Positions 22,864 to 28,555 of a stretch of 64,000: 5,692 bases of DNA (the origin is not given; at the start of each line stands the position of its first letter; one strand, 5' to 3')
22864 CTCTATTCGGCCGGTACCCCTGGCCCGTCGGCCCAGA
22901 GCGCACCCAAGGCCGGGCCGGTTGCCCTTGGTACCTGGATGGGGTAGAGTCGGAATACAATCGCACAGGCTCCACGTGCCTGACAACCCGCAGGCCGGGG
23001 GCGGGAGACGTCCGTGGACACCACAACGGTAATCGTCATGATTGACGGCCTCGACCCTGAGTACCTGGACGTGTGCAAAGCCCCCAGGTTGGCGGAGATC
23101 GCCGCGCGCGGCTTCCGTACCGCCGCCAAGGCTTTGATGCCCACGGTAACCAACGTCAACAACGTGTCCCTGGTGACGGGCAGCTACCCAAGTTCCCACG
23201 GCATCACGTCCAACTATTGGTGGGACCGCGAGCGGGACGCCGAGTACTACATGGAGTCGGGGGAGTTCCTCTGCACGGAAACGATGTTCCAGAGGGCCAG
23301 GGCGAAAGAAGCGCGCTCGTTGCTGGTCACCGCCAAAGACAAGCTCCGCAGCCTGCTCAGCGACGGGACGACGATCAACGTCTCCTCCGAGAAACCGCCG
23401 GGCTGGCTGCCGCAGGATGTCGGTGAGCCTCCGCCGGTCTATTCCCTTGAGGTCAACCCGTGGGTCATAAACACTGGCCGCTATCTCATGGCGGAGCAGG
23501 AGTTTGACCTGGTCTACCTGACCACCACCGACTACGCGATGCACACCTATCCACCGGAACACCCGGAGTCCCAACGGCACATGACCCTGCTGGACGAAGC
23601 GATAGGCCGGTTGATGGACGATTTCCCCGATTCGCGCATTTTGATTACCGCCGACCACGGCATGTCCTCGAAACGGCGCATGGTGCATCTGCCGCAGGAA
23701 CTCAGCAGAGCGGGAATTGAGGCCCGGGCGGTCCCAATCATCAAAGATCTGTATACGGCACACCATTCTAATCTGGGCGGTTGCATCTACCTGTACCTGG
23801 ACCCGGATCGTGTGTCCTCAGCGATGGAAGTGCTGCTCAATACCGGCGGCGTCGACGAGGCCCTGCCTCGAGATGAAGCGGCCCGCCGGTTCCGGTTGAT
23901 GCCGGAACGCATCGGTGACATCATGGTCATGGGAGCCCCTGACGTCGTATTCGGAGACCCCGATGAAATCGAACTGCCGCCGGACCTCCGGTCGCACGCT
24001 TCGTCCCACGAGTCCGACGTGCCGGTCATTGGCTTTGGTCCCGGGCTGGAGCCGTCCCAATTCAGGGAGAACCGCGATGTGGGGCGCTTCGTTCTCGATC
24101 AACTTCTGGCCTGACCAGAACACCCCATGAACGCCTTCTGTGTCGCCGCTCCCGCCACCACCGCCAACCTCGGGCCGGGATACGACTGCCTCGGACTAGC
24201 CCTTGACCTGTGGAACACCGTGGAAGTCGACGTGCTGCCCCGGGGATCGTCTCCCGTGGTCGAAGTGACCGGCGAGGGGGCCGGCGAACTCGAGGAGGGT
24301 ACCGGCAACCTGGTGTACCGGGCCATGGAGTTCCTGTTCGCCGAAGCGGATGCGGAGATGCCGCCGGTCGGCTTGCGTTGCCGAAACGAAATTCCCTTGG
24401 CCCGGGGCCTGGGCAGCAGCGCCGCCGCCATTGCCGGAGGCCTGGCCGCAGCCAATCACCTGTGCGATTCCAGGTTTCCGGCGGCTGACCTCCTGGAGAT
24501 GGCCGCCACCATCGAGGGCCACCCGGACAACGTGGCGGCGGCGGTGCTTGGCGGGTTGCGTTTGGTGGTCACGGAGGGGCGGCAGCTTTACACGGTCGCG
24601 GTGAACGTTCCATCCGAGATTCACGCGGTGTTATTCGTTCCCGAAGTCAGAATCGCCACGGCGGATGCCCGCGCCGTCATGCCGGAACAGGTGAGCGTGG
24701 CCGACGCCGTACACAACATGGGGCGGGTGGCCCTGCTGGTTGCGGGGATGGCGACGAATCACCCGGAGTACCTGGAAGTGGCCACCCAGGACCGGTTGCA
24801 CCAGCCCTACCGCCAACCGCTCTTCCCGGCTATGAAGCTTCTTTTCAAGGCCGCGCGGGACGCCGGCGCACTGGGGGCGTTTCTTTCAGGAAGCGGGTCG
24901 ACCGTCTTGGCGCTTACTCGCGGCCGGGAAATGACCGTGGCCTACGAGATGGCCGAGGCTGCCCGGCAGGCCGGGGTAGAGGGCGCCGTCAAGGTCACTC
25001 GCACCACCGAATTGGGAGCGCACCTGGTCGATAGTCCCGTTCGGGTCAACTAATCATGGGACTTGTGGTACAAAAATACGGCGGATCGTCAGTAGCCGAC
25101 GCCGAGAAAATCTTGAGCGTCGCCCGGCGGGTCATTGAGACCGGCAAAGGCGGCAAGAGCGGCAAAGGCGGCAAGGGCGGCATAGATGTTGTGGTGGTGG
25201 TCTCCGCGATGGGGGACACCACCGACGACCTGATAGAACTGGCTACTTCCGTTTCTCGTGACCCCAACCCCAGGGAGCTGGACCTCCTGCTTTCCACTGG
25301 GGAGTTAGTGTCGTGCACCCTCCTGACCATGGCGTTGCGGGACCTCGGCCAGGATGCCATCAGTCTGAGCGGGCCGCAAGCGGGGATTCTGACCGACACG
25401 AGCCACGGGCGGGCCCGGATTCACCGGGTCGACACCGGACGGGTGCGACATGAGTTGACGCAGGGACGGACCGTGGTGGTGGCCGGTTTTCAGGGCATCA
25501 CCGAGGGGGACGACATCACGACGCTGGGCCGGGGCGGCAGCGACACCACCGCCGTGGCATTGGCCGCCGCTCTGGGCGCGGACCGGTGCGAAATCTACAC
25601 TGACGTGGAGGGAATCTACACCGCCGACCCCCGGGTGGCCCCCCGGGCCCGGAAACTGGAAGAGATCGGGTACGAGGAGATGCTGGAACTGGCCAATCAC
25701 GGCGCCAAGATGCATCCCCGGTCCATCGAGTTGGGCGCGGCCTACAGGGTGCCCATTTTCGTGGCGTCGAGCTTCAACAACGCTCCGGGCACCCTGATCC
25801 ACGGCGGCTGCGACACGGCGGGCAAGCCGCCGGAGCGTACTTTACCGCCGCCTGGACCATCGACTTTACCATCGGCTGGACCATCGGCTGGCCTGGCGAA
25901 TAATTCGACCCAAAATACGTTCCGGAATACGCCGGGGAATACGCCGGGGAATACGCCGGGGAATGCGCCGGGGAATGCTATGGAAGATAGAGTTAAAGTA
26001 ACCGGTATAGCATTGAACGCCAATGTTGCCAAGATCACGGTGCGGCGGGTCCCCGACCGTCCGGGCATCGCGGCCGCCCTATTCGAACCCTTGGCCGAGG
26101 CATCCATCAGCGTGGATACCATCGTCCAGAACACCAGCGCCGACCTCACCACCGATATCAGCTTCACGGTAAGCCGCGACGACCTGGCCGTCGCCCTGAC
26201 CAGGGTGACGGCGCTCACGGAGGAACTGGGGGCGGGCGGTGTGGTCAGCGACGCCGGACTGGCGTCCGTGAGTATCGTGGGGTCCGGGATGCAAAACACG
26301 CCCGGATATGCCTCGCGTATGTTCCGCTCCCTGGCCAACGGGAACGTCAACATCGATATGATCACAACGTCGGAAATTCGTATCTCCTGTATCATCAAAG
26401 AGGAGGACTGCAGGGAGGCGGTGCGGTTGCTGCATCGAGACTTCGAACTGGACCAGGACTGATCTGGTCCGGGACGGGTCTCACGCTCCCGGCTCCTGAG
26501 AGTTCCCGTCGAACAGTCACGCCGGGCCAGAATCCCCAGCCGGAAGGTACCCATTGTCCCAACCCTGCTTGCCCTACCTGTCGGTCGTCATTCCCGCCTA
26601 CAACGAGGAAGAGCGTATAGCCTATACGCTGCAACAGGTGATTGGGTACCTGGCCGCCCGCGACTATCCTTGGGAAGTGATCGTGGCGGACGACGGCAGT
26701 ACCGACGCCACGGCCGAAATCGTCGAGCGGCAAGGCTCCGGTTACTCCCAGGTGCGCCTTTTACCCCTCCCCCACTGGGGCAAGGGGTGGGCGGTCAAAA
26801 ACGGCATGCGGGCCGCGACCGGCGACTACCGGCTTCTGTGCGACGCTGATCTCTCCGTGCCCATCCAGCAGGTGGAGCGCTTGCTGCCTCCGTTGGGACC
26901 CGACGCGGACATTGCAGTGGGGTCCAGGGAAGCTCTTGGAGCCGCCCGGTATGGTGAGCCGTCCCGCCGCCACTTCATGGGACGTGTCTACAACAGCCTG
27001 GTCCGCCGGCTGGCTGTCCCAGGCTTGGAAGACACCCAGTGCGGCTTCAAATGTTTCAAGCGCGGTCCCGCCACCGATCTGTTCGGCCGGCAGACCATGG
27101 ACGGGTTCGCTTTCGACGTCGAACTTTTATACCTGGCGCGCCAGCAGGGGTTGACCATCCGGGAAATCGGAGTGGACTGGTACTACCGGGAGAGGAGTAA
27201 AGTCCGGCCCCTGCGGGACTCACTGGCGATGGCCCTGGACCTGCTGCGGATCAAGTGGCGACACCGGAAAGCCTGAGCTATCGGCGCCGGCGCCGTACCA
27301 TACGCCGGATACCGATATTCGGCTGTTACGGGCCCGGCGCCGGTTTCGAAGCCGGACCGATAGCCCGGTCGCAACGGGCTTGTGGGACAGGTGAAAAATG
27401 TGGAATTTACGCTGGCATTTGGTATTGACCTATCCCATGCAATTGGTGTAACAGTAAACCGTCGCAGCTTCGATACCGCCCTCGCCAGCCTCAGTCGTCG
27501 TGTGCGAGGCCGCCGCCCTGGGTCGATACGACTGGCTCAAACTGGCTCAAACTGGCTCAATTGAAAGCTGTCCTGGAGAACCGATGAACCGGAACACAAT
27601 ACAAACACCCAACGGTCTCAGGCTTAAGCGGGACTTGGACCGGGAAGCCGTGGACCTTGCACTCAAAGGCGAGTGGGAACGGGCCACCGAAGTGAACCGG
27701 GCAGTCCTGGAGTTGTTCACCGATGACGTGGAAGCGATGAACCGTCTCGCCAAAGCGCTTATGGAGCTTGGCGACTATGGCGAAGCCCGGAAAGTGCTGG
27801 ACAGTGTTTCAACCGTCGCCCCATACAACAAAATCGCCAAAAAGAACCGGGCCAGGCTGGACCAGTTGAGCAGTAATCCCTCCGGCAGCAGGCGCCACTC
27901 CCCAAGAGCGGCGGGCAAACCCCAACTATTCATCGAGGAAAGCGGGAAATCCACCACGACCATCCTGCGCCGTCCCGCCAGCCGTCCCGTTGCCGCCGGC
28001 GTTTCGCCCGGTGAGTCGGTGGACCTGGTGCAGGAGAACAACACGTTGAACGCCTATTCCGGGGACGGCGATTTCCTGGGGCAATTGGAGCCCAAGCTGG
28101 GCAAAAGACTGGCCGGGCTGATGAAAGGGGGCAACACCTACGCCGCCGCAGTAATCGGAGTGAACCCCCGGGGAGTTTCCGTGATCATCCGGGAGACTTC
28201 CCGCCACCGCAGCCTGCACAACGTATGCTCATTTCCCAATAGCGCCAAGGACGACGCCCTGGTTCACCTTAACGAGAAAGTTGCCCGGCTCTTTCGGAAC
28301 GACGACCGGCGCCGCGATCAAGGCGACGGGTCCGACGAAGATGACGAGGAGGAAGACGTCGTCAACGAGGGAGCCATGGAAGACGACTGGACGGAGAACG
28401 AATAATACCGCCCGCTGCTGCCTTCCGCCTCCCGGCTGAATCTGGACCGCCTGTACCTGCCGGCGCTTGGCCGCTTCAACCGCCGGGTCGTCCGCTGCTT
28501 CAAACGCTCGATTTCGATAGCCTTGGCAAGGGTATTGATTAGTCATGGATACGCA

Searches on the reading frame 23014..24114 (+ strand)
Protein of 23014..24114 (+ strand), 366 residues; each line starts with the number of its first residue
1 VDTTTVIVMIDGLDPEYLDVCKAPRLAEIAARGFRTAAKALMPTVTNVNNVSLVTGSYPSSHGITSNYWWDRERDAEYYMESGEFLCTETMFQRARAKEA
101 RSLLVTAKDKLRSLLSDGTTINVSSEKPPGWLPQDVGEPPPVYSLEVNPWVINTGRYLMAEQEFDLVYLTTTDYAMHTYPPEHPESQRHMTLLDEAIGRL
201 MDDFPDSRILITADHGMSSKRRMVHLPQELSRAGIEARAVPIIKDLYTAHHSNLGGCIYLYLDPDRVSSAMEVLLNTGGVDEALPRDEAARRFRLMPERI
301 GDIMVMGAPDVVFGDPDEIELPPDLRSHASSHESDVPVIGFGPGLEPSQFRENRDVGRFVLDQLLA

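Call 6: search_protein_families(library=pfam, proteins=[window:23014-24114:+], max_evalue=0.01)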
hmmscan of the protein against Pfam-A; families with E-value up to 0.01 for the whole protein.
window:23014-24114:+ (366 aa): 3 families
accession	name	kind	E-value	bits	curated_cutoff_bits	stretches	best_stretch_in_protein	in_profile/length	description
PF01663.27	Phosphodiest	-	9.9e-37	127.7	23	1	5-320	1-330/342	Type I phosphodiesterase / nucleotide pyrophosphatase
PF08665.17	PglZ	-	0.00018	22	25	0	153-218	105-173/179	PglZ domain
PF01676.23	Metalloenzyme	-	0.00082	19.4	24.3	1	159-220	142-205/252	Metalloenzyme superfamily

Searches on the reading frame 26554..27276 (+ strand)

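Call 6: search_protein_families(library=pfam, proteins=[window:26554-27276:+], max_evalue=0.01)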
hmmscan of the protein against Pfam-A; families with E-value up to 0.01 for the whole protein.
window:26554-27276:+ (240 aa): 4 families
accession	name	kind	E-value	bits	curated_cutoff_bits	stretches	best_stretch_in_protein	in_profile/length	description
PF00535.33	Glycos_transf_2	-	3e-31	109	23.3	1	10-173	1-164/168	Glycosyl transferase family 2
PF13641.12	Glyco_tranf_2_3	-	7.8e-09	36.3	27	1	8-144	2-142/230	Glycosyltransferase like family 2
PF10111.15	Glyco_tranf_2_2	-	1.2e-05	25.4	27.3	1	10-108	1-100/276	Glycosyltransferase like family 2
PF13704.12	Glyco_tranf_2_4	-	0.0096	16.8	27.5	0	24-99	5-81/98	Glycosyl transferase family 2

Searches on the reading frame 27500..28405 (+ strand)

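Call 6: search_protein_families(library=pfam, proteins=[window:27500-28405:+], max_evalue=0.01)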
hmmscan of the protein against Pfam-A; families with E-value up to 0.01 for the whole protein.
window:27500-28405:+ (301 aa): 6 families
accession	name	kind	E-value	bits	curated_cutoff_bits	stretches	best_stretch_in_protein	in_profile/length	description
PF14559.12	TPR_19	-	5.7e-07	30.2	25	1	56-104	4-52/68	Tetratricopeptide repeat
PF13428.12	TPR_14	-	8e-05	23.4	23.5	1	78-120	2-44/44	Tetratricopeptide repeat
PF07719.23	TPR_2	-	0.00015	22.1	27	1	78-101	2-25/34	Tetratricopeptide repeat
PF13432.12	TPR_16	-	0.00081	20.2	32.7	1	56-102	10-56/65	Tetratricopeptide repeat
PF13374.12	TPR_10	-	0.0056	17.1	27.5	0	78-100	3-25/42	Tetratricopeptide repeat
PF13181.12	TPR_8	-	0.0082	16.7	25.7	0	78-108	2-32/34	Tetratricopeptide repeat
